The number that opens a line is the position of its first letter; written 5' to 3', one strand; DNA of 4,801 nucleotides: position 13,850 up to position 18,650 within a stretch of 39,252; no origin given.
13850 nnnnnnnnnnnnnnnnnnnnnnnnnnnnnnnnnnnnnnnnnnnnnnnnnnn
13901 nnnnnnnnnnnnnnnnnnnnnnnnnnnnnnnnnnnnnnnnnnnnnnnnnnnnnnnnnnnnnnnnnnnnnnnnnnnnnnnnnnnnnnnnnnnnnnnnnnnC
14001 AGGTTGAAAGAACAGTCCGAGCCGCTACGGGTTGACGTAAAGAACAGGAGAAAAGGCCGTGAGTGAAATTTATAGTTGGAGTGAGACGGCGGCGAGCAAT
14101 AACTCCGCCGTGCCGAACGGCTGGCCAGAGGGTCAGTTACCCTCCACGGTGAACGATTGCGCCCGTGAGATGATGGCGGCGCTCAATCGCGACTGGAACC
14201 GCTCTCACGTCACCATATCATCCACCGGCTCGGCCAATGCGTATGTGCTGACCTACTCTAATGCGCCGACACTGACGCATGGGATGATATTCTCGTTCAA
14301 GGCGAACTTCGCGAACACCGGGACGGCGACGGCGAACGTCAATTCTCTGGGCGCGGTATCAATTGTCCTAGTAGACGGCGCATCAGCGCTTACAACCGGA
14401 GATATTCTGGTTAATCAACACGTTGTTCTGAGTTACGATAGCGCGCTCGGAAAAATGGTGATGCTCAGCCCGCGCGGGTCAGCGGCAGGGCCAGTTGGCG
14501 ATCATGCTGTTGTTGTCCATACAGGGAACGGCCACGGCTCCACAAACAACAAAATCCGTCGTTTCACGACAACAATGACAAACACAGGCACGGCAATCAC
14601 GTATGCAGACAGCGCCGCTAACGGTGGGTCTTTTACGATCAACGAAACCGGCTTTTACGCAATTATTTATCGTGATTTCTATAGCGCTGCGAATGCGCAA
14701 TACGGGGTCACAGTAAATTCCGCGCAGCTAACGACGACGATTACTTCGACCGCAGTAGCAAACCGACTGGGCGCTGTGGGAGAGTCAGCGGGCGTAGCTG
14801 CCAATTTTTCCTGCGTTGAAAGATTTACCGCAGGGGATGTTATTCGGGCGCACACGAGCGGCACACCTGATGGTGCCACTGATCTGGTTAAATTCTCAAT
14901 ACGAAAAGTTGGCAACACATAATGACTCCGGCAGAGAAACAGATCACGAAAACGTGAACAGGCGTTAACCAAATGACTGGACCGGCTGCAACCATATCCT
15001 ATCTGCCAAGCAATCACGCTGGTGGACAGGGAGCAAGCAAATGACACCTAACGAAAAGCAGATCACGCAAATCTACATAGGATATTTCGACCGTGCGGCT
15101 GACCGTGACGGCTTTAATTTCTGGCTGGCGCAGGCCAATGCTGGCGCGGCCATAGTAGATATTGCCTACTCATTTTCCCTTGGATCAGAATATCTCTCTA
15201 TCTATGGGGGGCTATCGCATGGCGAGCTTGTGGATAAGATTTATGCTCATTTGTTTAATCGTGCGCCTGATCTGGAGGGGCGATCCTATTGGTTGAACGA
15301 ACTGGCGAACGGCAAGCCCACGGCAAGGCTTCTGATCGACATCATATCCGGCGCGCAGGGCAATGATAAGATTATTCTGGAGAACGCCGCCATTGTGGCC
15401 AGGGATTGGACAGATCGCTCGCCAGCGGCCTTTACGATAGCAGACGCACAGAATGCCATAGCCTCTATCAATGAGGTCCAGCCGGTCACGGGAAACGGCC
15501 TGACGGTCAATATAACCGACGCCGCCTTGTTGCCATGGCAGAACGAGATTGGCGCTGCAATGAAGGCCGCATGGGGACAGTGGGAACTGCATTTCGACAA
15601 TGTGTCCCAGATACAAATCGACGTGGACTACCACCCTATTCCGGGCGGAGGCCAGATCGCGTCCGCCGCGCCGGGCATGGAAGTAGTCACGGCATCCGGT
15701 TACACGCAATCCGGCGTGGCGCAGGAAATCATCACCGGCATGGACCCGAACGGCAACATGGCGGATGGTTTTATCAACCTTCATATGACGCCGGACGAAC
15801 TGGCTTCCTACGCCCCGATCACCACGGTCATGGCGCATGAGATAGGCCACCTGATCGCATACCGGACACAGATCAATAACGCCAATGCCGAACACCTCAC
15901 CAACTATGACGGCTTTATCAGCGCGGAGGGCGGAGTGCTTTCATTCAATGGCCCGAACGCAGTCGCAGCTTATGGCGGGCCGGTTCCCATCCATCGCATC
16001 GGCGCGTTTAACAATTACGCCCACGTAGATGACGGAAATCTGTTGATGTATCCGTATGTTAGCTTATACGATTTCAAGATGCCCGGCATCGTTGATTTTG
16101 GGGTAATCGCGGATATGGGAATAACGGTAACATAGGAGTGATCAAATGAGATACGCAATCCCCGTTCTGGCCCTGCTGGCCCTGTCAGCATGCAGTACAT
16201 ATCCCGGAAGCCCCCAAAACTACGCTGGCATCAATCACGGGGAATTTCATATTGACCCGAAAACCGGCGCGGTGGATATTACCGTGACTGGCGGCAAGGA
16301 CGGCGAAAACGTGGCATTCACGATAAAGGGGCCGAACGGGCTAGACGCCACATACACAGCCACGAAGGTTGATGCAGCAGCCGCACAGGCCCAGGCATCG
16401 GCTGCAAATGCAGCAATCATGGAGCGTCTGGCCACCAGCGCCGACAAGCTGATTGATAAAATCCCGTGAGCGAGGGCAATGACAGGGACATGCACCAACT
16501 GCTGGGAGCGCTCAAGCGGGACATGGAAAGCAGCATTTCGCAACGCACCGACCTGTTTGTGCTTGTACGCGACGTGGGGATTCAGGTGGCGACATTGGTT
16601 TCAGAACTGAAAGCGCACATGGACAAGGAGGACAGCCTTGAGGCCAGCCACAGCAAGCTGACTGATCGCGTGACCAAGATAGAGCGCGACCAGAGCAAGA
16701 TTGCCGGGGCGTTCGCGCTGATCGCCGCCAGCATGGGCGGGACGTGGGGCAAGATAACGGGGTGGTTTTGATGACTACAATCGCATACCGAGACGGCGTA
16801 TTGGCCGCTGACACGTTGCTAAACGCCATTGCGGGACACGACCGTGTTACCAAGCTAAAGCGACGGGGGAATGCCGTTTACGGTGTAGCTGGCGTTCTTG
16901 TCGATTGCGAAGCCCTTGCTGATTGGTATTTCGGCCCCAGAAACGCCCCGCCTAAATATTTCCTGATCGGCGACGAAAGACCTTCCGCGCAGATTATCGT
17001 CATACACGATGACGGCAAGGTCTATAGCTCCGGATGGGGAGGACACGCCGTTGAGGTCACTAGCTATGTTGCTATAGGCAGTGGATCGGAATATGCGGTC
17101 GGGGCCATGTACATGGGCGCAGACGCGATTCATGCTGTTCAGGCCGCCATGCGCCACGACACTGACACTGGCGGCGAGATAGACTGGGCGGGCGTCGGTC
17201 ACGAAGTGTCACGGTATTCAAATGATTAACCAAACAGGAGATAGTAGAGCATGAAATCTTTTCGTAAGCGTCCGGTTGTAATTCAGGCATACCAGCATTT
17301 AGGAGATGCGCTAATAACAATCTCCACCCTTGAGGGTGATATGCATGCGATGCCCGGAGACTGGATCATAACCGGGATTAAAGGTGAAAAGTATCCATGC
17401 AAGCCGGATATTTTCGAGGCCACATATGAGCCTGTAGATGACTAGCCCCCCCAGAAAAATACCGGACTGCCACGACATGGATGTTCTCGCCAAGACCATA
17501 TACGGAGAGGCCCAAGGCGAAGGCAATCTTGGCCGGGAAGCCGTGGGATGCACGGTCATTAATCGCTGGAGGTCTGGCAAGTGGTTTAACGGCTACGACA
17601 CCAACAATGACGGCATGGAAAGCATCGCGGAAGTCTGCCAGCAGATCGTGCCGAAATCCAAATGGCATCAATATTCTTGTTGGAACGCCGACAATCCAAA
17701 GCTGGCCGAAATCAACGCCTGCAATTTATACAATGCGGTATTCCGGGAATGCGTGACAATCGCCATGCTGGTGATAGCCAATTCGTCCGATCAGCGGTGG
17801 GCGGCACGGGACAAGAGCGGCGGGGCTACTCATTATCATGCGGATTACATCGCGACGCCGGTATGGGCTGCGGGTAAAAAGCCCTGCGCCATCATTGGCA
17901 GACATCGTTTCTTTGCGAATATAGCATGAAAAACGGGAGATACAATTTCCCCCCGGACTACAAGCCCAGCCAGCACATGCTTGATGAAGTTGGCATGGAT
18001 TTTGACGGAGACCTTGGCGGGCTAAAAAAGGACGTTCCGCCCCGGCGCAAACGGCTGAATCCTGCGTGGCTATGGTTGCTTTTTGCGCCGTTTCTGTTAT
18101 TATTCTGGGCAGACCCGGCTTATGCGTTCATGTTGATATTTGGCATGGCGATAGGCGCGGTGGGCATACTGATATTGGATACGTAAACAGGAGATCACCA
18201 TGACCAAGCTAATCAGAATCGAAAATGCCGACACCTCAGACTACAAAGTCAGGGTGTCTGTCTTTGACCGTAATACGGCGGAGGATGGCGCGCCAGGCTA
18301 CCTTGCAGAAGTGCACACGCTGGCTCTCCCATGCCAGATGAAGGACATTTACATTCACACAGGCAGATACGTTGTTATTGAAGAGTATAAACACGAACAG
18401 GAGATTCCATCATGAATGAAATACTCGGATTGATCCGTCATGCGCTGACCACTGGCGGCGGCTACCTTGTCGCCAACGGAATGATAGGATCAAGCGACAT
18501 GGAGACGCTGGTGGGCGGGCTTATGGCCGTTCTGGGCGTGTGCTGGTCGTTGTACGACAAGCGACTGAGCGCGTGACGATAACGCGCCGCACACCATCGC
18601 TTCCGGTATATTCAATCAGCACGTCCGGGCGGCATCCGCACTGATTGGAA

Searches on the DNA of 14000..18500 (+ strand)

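Call 6: search_dna_similar(query=window:14000-18500:+, collection=phages, mode=distant)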
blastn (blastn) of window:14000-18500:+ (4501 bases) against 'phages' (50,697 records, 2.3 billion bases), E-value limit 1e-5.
Records with a match: 4; places in all: 4; records where one place covers at least 80% of the query: 0.
Best place of each record, by identity: 80-90% 2; 60-80% 2.
By first word of the organism name: Microcystis 1; Caudoviricetes 1; Burkholderia 1; Cobetia 1.
By host as written in the record: Microcystis wesenbergii 1; - 1; Burkholderia thailandensis 1; Cobetia marina DSMZ4741 1.
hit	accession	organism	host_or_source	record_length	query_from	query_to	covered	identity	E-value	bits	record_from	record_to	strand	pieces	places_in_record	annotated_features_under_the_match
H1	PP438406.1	Microcystis phage Mwe-JY13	Microcystis wesenbergii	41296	3355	3437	2%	80.7%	2e-11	79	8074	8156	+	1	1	hypothetical protein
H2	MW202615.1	Caudoviricetes sp.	Manatee Spring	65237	3357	3430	2%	81.3%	1e-7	66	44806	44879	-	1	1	pgdyg protein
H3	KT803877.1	Burkholderia phage PE067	Burkholderia thailandensis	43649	3356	3433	2%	76.9%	5e-6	61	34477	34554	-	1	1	hypothetical protein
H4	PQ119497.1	Cobetia phage Carin1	Cobetia marina DSMZ4741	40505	3354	3431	2%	76.9%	5e-6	61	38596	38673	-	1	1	hypothetical protein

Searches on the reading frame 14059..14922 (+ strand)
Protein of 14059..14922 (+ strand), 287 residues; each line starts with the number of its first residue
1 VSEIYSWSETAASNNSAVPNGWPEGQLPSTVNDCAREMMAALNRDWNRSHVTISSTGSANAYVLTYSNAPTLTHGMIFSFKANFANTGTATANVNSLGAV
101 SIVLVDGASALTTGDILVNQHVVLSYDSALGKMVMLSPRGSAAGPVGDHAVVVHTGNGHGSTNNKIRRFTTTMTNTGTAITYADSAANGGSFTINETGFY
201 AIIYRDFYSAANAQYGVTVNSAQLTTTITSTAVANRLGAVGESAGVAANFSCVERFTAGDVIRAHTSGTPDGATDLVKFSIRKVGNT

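Call 4: search_protein_families(library=pfam, proteins=[window:14059-14922:+], max_evalue=0.1)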
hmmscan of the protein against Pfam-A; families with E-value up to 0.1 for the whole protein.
window:14059-14922:+ (287 aa): 0 families

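Call 5: search_protein_families(library=phrogs, proteins=[window:14059-14922:+], max_evalue=0.01)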
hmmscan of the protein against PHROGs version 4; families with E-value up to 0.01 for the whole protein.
window:14059-14922:+ (287 aa): 1 family
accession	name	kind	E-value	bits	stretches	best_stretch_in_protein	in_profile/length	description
phrog_30879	-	unknown function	0.00011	23.3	1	1-41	1-42/64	-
